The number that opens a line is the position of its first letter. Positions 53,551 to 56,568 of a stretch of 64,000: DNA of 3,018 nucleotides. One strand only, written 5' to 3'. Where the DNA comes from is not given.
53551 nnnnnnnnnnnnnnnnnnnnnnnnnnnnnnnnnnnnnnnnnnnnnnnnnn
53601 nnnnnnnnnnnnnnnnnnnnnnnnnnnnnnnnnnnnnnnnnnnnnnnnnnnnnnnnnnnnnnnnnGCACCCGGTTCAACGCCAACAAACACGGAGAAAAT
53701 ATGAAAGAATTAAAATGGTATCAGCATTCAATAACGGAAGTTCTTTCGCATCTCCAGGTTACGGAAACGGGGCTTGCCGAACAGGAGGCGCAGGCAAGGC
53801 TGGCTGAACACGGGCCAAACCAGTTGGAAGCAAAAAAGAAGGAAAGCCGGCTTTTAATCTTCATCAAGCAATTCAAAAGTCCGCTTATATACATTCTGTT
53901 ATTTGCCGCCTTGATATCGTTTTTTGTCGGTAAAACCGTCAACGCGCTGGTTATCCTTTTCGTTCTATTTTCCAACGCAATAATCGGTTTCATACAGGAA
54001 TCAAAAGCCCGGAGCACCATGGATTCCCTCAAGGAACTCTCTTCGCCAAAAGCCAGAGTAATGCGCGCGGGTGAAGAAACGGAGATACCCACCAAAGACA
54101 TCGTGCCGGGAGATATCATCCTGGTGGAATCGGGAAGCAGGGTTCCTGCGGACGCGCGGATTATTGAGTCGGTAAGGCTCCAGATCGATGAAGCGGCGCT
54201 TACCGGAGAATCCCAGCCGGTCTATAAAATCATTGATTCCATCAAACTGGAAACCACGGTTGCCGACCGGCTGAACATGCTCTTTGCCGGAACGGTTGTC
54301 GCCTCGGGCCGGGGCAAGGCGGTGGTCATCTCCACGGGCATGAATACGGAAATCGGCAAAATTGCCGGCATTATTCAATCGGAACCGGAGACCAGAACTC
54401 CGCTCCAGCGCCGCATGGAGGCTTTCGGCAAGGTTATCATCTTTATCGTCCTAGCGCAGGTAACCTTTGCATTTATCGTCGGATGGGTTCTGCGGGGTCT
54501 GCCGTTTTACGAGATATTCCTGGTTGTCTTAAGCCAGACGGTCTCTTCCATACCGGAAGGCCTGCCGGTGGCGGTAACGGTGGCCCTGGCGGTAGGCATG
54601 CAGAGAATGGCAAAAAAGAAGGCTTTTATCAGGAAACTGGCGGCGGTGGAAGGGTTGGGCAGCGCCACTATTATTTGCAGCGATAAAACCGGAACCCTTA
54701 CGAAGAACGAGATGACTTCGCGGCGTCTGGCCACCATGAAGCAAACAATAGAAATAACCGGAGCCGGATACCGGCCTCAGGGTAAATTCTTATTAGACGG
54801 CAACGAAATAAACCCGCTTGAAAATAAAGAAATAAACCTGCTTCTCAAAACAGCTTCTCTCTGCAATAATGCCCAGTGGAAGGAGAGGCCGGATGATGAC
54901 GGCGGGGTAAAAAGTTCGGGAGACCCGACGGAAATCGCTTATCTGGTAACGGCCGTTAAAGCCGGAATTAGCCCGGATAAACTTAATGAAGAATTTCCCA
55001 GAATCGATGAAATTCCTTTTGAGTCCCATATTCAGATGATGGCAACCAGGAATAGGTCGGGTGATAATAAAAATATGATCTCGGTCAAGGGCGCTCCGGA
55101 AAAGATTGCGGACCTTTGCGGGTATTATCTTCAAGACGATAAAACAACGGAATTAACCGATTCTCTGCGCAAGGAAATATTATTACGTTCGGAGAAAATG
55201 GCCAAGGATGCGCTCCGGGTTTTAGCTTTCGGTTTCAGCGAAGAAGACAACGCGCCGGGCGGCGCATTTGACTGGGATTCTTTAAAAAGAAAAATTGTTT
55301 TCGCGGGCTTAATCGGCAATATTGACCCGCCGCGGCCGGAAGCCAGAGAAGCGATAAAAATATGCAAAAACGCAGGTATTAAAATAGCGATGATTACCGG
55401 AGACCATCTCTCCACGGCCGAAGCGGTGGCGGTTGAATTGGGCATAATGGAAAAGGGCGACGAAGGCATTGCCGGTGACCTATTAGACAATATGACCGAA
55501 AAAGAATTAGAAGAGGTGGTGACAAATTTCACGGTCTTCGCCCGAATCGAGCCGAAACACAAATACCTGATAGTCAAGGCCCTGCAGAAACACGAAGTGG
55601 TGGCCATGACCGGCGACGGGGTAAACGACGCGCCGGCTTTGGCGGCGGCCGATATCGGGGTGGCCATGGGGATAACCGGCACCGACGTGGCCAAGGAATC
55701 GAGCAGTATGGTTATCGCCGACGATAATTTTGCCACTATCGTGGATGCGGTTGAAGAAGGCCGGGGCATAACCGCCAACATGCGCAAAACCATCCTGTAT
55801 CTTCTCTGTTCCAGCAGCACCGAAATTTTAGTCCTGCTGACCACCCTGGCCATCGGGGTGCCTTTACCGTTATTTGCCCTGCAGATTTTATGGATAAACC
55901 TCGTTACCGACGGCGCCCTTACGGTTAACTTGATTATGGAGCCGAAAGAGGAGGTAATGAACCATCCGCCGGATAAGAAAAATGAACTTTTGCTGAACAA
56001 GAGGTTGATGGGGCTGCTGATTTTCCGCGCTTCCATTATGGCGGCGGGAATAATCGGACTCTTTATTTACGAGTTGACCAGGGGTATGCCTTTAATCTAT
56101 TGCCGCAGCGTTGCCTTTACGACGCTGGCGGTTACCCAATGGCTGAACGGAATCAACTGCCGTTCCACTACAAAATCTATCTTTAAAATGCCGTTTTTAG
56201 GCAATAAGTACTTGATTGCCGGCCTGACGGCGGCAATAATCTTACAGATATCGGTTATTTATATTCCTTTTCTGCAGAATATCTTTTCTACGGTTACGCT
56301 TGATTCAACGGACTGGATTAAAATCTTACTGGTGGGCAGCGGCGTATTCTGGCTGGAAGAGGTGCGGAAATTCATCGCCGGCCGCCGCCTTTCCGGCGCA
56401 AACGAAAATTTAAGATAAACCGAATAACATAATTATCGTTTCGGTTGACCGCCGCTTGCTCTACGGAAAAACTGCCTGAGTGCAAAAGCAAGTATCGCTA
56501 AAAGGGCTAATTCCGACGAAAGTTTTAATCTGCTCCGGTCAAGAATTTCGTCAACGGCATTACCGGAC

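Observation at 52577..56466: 3.8-kb two-gene module flanked by 27-bp direct repeats that duplicate the miaB 3' end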

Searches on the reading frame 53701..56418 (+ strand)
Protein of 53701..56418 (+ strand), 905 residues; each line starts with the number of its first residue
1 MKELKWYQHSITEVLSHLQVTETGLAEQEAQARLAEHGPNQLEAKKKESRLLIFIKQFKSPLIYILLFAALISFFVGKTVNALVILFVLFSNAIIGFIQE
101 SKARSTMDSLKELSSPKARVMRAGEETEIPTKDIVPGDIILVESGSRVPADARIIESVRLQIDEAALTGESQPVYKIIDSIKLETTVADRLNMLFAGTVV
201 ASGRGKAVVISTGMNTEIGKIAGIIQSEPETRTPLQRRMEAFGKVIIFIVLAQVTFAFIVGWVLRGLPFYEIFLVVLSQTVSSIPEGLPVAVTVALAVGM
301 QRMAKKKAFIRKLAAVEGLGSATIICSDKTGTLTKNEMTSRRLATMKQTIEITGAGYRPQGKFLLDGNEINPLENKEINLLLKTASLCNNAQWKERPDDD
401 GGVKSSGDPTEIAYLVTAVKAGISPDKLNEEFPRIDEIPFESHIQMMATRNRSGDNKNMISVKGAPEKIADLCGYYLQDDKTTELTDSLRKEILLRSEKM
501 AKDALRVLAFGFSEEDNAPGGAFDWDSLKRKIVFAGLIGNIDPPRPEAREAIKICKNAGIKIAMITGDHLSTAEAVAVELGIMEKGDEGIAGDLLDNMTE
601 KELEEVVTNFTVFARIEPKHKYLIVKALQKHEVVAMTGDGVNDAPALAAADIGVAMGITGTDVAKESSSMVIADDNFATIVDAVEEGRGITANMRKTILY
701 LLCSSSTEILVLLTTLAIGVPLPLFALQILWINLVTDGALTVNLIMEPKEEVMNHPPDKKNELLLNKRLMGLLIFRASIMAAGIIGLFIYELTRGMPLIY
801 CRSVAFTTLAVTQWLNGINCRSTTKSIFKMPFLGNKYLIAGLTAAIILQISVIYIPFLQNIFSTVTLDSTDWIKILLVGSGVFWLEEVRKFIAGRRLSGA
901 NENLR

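Call 7: search_protein_families(library=pfam, proteins=[window:53701-56418:+])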
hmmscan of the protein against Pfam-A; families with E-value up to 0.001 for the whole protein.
window:53701-56418:+ (905 aa): 6 families
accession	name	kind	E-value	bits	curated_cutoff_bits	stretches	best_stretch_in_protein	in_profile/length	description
PF00122.25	E1-E2_ATPase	-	1.1e-54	185.1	28.1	1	112-306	1-181/181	E1-E2 ATPase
PF00689.26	Cation_ATPase_C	-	1.1e-45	156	27.3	1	721-892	1-175/175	Cation transporting ATPase, C-terminus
PF00690.31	Cation_ATPase_N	-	4.5e-22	77.9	20.4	1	6-73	1-69/69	Cation transporter/ATPase, N-terminus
PF00702.32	Hydrolase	-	2.6e-19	70.8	26.4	1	536-651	89-191/191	haloacid dehalogenase-like hydrolase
PF13246.12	Cation_ATPase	-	1e-18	67.6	21.7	1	387-476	2-91/91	Cation transport ATPase (P-type)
PF08282.18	Hydrolase_3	-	1.1e-05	25.8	20.9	0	631-682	203-253/255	haloacid dehalogenase-like hydrolase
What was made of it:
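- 53701..56418 (+): Type IIA (Ca-type) P-type ATPase. Second gene of the inserted unit. Six Pfam P-type ATPase domains (call 7).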

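Call 46: find_homologous_proteins(query=window:53701-56418:+, max_evalue=1e-100)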
Query window:53701-56418:+ (905 aa): 7653 proteins with E <= 1e-100 among 8000 candidates; the best 120 are listed.
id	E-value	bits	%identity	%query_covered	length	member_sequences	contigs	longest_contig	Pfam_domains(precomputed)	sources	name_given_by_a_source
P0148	0.0e+0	1979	100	100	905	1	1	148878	PF00702.33,PF13246.13,PF00689.27,PF08282.19,PF00690.32,PF00122.26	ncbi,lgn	ncbi:MAG: HAD-IC family P-type ATPase [Candidatus Omnitrophota bacterium]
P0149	0.0e+0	1660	83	99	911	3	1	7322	PF00702.33,PF13246.13,PF00689.27,PF08282.19,PF00690.32,PF00122.26,PF12710.14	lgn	-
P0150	0.0e+0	1621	82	99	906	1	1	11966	PF00702.33,PF13246.13,PF00689.27,PF08282.19,PF00690.32,PF00122.26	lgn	-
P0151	0.0e+0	1615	81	100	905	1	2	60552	PF00702.33,PF13246.13,PF00689.27,PF08282.19,PF00690.32,PF00122.26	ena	-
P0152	0.0e+0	1612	81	100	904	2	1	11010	PF00702.33,PF13246.13,PF00689.27,PF08282.19,PF00690.32,PF00122.26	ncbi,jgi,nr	ncbi:MAG: HAD-IC family P-type ATPase [Candidatus Omnitrophica bacterium]|nr:HAD-IC family P-type AT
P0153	0.0e+0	1607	80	100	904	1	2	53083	PF00702.33,PF13246.13,PF00689.27,PF08282.19,PF00690.32,PF00122.26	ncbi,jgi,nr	ncbi:MAG: HAD-IC family P-type ATPase [Candidatus Omnitrophica bacterium]|nr:HAD-IC family P-type AT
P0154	0.0e+0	1589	80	99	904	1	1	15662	PF00702.33,PF13246.13,PF00689.27,PF08282.19,PF00690.32,PF00122.26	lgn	-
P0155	0.0e+0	1585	78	100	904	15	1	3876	PF00702.33,PF13246.13,PF00689.27,PF08282.19,PF00690.32,PF00122.26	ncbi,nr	ncbi:MAG: HAD-IC family P-type ATPase [Candidatus Omnitrophota bacterium]|nr:HAD-IC family P-type AT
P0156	0.0e+0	1572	79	99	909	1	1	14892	PF00702.33,PF13246.13,PF00689.27,PF08282.19,PF00690.32,PF00122.26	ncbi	-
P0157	0.0e+0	1561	79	100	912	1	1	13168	PF00702.33,PF13246.13,PF00689.27,PF08282.19,PF00690.32,PF00122.26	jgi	-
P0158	0.0e+0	1524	76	99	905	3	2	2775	PF00702.33,PF13246.13,PF00689.27,PF08282.19,PF00690.32,PF00122.26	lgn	-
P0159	0.0e+0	1484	75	99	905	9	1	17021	PF00702.33,PF13246.13,PF00689.27,PF08282.19,PF00690.32,PF00122.26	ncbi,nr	ncbi:MAG: HAD-IC family P-type ATPase [Candidatus Omnitrophica bacterium]|nr:HAD-IC family P-type AT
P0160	0.0e+0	1482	75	99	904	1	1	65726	PF00702.33,PF13246.13,PF00689.27,PF08282.19,PF00690.32,PF00122.26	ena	-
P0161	0.0e+0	1296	66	98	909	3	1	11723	PF00702.33,PF13246.13,PF00689.27,PF08282.19,PF00690.32,PF00122.26,PF12710.14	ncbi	ncbi:MAG: HAD-IC family P-type ATPase [Candidatus Omnitrophota bacterium]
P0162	0.0e+0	1264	65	99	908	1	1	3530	PF00702.33,PF13246.13,PF00689.27,PF08282.19,PF00690.32,PF00122.26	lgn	-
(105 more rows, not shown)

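Call 61: search_protein_families(library=ncbifam, proteins=[window:53701-56418:+], max_evalue=0.01)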
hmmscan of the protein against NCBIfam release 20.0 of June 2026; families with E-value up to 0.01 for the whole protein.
window:53701-56418:+ (905 aa): 25 families
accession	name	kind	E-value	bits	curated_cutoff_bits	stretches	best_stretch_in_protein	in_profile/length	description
TIGR01522.1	ATPase-IIA2_Ca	equivalog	1.5e-213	711.2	798.3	1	7-895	5-852/854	calcium-transporting P-type ATPase, PMR1-type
TIGR01116.1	ATPase-IIA1_Ca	equivalog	1.1e-190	635.7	703.4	1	55-893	2-798/799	calcium-translocating P-type ATPase, SERCA-type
TIGR01523.1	ATPase-IID_K-Na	equivalog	4.9e-142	474.6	645.05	3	378-769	430-835/997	potassium/sodium efflux P-type ATPase, fungal-type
TIGR01106.1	ATPase-IIC_X-K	subfamily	4.3e-139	465.1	946.1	3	8-590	19-615/997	Na,H/K antiporter P-type ATPase subunit alpha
TIGR01517.1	ATPase-IIB_Ca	equivalog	3.3e-130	435.9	507.05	2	395-886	403-873/882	calcium-translocating P-type ATPase, PMCA-type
TIGR01647.1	ATPase-IIIA_H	equivalog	1.6e-128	430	615.5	2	24-349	1-313/755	plasma-membrane proton-efflux P-type ATPase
TIGR01524.1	ATPase-IIIB_Mg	equivalog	2.7e-110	369.6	610.75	2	5-339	14-353/867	magnesium-translocating P-type ATPase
NF011702.0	PRK15122.1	subfamily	6.8e-95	318.8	975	2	8-338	33-389/907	magnesium-translocating P-type ATPase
TIGR01494.1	ATPase_P-type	subfamily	5.9e-91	305.3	62.3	3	84-347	1-236/478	HAD-IC family P-type ATPase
TIGR01525.1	ATPase-IB_hvy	subfamily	9.8e-76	255.8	346.25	3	67-347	6-273/560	heavy metal translocating P-type ATPase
TIGR01657.1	P-ATPase-V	hypoth_equivalog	2.7e-71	240.4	618.25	2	16-588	131-703/1055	ATP13A2 family polyamine export P-type ATPase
TIGR01512.1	ATPase-IB2_Cd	subfamily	1.8e-61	208.3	313.5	3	66-346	5-258/494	cadmium family heavy metal-translocating P-type ATPase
TIGR01511.1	ATPase-IB1_Cu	subfamily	1.3e-53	182.7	397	3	69-348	37-287/542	copper-translocating P-type ATPase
NF008262.1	PRK11033.1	equivalog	1.5e-47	162.5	1005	3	68-339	184-442/731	zinc/cadmium/mercury/lead-transporting ATPase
NF033775.1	P_type_ZntA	exception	8.9e-42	143.3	1240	2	68-337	189-445/732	Zn(II)/Cd(II)/Pb(II) translocating P-type ATPase ZntA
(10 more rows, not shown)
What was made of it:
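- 53701..56418 (+): Best NCBIfam hits are the PMR1 and SERCA types, both below the equivalog cut-off (call 61).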
